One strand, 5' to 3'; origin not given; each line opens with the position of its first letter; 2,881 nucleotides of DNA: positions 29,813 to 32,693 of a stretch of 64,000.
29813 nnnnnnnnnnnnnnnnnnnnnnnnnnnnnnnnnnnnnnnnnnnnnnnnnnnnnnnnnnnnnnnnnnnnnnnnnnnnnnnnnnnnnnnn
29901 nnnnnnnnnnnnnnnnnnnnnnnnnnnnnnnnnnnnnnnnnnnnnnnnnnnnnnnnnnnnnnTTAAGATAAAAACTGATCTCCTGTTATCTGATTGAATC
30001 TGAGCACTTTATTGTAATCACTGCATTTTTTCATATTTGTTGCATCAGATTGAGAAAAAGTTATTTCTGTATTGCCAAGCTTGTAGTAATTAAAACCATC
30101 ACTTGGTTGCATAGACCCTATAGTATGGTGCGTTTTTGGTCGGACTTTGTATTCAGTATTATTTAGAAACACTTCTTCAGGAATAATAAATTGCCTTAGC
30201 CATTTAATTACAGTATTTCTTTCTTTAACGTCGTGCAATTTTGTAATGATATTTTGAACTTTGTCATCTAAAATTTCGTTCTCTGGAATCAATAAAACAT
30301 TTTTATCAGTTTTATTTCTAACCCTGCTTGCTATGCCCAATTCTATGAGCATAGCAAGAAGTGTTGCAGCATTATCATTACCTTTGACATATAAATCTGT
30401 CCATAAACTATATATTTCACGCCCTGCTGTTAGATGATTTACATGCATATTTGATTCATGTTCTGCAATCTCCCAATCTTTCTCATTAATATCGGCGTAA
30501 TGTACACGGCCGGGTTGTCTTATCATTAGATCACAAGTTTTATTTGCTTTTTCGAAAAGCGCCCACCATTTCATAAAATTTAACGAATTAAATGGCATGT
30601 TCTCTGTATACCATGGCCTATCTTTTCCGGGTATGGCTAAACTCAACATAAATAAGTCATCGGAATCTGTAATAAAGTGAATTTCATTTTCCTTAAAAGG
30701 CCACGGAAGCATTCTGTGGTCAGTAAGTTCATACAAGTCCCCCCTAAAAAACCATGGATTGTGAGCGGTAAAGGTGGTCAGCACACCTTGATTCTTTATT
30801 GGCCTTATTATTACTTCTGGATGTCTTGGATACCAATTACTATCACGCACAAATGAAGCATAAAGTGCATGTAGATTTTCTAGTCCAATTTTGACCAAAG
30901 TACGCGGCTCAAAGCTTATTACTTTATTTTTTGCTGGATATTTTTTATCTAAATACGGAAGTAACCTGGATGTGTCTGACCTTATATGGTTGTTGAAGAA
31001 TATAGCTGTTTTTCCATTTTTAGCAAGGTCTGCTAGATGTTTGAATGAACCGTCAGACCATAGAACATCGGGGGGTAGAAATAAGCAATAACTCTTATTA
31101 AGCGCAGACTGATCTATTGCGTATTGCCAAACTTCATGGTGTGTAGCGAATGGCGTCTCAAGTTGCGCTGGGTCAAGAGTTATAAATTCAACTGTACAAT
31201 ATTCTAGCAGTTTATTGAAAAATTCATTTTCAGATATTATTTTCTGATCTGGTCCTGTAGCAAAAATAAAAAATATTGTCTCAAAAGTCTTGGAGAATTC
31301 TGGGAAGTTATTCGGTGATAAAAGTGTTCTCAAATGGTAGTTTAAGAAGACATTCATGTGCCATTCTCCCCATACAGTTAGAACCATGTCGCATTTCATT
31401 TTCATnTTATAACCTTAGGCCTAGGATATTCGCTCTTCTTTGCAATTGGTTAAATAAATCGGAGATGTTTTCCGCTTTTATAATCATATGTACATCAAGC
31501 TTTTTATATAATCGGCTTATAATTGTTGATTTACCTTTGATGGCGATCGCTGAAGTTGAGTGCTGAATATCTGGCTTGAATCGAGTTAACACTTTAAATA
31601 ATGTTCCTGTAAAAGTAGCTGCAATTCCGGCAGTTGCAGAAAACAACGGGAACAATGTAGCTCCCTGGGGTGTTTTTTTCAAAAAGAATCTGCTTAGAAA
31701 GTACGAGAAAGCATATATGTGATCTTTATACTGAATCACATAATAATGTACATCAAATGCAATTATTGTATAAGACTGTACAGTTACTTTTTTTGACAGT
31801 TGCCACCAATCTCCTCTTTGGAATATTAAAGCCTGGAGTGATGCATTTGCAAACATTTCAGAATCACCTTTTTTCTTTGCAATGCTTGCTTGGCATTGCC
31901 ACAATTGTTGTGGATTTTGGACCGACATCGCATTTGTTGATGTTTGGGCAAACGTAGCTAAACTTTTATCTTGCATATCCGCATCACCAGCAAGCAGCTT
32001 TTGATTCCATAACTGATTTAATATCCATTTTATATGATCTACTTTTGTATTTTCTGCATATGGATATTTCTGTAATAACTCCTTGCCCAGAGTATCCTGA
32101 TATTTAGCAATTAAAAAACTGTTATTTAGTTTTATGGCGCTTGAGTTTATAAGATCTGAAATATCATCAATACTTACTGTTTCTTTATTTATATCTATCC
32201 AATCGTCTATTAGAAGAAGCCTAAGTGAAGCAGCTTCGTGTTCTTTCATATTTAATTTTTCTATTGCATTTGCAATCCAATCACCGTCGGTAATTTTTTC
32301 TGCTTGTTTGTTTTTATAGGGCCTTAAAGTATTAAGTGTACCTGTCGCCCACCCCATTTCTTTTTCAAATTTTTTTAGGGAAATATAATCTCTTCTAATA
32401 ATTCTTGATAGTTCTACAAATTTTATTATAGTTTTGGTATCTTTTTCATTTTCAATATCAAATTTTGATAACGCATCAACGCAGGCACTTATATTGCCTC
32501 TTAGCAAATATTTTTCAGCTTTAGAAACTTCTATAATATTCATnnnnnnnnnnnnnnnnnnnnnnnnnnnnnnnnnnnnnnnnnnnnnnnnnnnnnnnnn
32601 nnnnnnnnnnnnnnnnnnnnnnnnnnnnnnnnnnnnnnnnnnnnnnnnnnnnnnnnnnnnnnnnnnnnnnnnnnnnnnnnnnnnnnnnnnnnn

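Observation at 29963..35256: Four-gene operon of unknowns: two ~480-aa paralogs with FAS1-like tails, plus 378-aa and 421-aa orphans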

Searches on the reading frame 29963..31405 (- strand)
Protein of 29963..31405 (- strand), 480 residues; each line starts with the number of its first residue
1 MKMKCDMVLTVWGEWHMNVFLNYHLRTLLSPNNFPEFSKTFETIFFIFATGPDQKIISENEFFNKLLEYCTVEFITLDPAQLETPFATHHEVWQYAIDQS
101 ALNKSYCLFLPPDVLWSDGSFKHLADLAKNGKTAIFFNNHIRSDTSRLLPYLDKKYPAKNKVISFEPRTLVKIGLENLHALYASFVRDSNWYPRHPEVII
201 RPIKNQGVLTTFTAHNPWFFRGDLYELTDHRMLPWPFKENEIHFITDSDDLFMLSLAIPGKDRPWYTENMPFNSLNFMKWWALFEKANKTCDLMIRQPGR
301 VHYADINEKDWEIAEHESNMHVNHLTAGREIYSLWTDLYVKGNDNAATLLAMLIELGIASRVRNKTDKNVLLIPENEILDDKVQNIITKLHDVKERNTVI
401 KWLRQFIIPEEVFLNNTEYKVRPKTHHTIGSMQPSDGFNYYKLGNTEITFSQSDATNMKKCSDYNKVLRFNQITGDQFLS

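Call 3: search_protein_families(library=pfam, proteins=[window:29963-31405:-], max_evalue=1)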
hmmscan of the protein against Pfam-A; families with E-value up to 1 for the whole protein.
window:29963-31405:- (480 aa): 0 families

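Call 4: search_protein_families(library=ncbifam, proteins=[window:29963-31405:-], max_evalue=1)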
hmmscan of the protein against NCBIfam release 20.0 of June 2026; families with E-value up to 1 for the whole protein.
window:29963-31405:- (480 aa): 0 families

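Call 10: find_homologous_proteins(query=window:29963-31405:-, max_evalue=0.001)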
Query window:29963-31405:- (480 aa): 5 proteins with E <= 0.001 among 3350 candidates.
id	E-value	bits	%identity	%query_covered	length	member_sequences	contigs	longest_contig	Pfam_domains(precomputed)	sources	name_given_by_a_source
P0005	0.0e+0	1108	98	100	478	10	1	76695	-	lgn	-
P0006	2.7e-49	186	28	83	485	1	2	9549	-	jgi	jgi:hypothetical protein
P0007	2.6e-48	183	29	79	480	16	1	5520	-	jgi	jgi:hypothetical protein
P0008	4.5e-48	182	29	79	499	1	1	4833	-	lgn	-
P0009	1.4e-47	181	29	69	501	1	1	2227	-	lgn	-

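Call 13: find_encoding_contigs(protein=P0006, flank=10000, max_places=3)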
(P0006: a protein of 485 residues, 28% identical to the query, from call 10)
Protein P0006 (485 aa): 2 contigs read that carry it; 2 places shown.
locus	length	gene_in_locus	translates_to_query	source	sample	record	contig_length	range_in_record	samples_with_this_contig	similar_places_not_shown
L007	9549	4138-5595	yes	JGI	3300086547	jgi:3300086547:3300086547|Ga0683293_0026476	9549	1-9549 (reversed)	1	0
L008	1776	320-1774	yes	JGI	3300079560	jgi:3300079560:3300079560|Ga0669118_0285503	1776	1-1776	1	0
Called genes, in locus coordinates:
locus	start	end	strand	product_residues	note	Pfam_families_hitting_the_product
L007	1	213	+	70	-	?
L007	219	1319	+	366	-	PF01757:Acyl_transf_3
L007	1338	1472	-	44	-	-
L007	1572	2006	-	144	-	-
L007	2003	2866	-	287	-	-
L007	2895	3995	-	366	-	PF14559:TPR_19 (faint)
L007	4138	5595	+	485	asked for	-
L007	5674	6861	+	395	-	PF01266:DAO (weak), PF01593:Amino_oxidase (weak), PF13450:NAD_binding_8, PF03275:GLF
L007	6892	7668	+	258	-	PF05711:TylF, PF13578:Methyltransf_24 (weak)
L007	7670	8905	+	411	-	PF01757:Acyl_transf_3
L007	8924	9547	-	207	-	?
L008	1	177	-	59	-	?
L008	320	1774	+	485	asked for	?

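Call 14: find_encoding_contigs(protein=P0007, flank=10000, max_places=3)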
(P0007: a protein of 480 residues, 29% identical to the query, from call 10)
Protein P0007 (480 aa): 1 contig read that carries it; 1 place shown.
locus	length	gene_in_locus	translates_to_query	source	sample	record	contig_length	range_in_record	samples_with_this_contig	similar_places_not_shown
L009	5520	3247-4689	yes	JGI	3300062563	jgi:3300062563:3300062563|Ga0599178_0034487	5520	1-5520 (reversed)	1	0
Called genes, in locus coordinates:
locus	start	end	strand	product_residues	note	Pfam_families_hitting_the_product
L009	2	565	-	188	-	?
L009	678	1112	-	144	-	-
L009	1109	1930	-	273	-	-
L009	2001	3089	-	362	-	-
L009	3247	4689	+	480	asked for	-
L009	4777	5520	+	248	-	?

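Call 83: search_protein_families(library=pfam, proteins=[L007:2895-3995:-, L009:2001-3089:-], max_evalue=0.01)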
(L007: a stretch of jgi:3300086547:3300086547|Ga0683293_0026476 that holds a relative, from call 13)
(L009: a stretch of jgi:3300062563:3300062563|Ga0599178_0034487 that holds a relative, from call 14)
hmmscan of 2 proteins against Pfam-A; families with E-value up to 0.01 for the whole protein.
L007:2895-3995:- (366 aa): 6 families
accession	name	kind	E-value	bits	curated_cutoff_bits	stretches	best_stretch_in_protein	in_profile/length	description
PF14559.12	TPR_19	-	1.6e-06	28.8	25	1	160-199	5-44/68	Tetratricopeptide repeat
PF13432.12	TPR_16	-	0.00022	22.1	32.7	1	152-207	3-58/65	Tetratricopeptide repeat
PF07719.23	TPR_2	-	0.00049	20.5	27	1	147-178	2-33/34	Tetratricopeptide repeat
PF13424.12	TPR_12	-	0.003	18.2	30.1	1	130-176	28-75/77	Tetratricopeptide repeat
PF24575.1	TPR_Slam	-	0.0043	17.9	35.2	1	143-192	44-93/104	Surface lipoprotein assembly modifier, N-terminal TPR repeats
PF22703.2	Cdc6_lid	-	0.0085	16.4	27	0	91-117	33-59/68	Cdc6 AAA+ ATPase-type lid domain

L009:2001-3089:- (362 aa): 2 families
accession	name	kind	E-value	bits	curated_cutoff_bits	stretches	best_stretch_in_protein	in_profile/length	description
PF14559.12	TPR_19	-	2e-05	25.2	25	1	153-196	1-44/68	Tetratricopeptide repeat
PF07719.23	TPR_2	-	0.002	18.5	27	0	145-174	3-32/34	Tetratricopeptide repeat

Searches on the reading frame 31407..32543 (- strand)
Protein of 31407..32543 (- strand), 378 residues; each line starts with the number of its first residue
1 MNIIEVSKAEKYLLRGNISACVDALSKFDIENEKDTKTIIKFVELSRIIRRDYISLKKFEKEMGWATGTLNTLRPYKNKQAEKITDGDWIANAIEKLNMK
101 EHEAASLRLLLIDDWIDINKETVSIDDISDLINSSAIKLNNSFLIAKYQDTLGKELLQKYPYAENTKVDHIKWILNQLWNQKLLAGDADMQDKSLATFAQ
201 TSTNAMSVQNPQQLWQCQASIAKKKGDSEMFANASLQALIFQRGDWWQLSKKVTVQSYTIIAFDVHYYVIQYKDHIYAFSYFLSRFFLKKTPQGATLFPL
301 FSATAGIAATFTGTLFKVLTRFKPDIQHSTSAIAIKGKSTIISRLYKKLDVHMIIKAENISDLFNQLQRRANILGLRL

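Call 3: search_protein_families(library=pfam, proteins=[window:31407-32543:-], max_evalue=1)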
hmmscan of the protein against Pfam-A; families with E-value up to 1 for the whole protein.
window:31407-32543:- (378 aa): 2 families
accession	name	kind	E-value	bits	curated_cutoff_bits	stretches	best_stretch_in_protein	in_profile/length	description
PF08320.17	PIG-X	-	0.11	12.8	23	1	200-259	112-174/211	PIG-X / PBN1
PF17618.7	SL4P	-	0.15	12.6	28.1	0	338-376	4-42/88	Uncharacterized Strongylid L4 protein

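Call 4: search_protein_families(library=ncbifam, proteins=[window:31407-32543:-], max_evalue=1)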
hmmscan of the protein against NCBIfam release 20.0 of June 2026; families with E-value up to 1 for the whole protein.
window:31407-32543:- (378 aa): 0 families

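Call 20: find_homologous_proteins(query=window:31407-32543:-, max_evalue=0.001)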
Query window:31407-32543:- (378 aa): 1 proteins with E <= 0.001 among 3263 candidates.
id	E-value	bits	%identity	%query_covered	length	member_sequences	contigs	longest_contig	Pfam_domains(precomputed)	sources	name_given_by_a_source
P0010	1.4e-244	829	99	100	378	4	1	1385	-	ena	-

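Call 62: predict_structure(alignment_id=A6)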
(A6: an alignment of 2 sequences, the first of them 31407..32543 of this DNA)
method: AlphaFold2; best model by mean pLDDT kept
length: 378 residues; sequences in the alignment: 2
mean_pLDDT: 44.9   pTM: 0.38
mean pLDDT of the five models: 44.9, 43.2, 42.9, 42.2, 40.2
residues with pLDDT >= 90: 0; 70-90: 54; 50-70: 69; < 50: 255
segments of 3 or more residues with pLDDT < 50: 66-70, 75-83, 138-214, 216-378
pLDDT, mean of each block of 10 residues (from residue 1): 68 74 81 77 72 64 57 48 56 75 64 65 56 53 39 38 33 35 28 29 28 46 44 43 33 29 32 34 33 35 25 23 22 25 27 37 46 32
secondary structure, 60 per line:
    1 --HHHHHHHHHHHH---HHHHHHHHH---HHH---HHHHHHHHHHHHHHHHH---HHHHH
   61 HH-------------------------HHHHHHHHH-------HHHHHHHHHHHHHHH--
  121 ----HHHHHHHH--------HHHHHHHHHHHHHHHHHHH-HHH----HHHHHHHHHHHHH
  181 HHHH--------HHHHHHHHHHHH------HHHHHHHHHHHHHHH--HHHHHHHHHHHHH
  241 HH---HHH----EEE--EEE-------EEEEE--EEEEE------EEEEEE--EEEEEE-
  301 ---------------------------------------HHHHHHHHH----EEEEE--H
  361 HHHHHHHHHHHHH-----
elements in order: H3-14 H18-26 H36-52 H56-62 H88-96 H104-118 H125-132 H141-159 H168-184 H193-204 H211-225 H228-242 E253-255 E258-260 E268-272 E275-279 E286-291 E294-299 H340-348 E353-357 H360-373
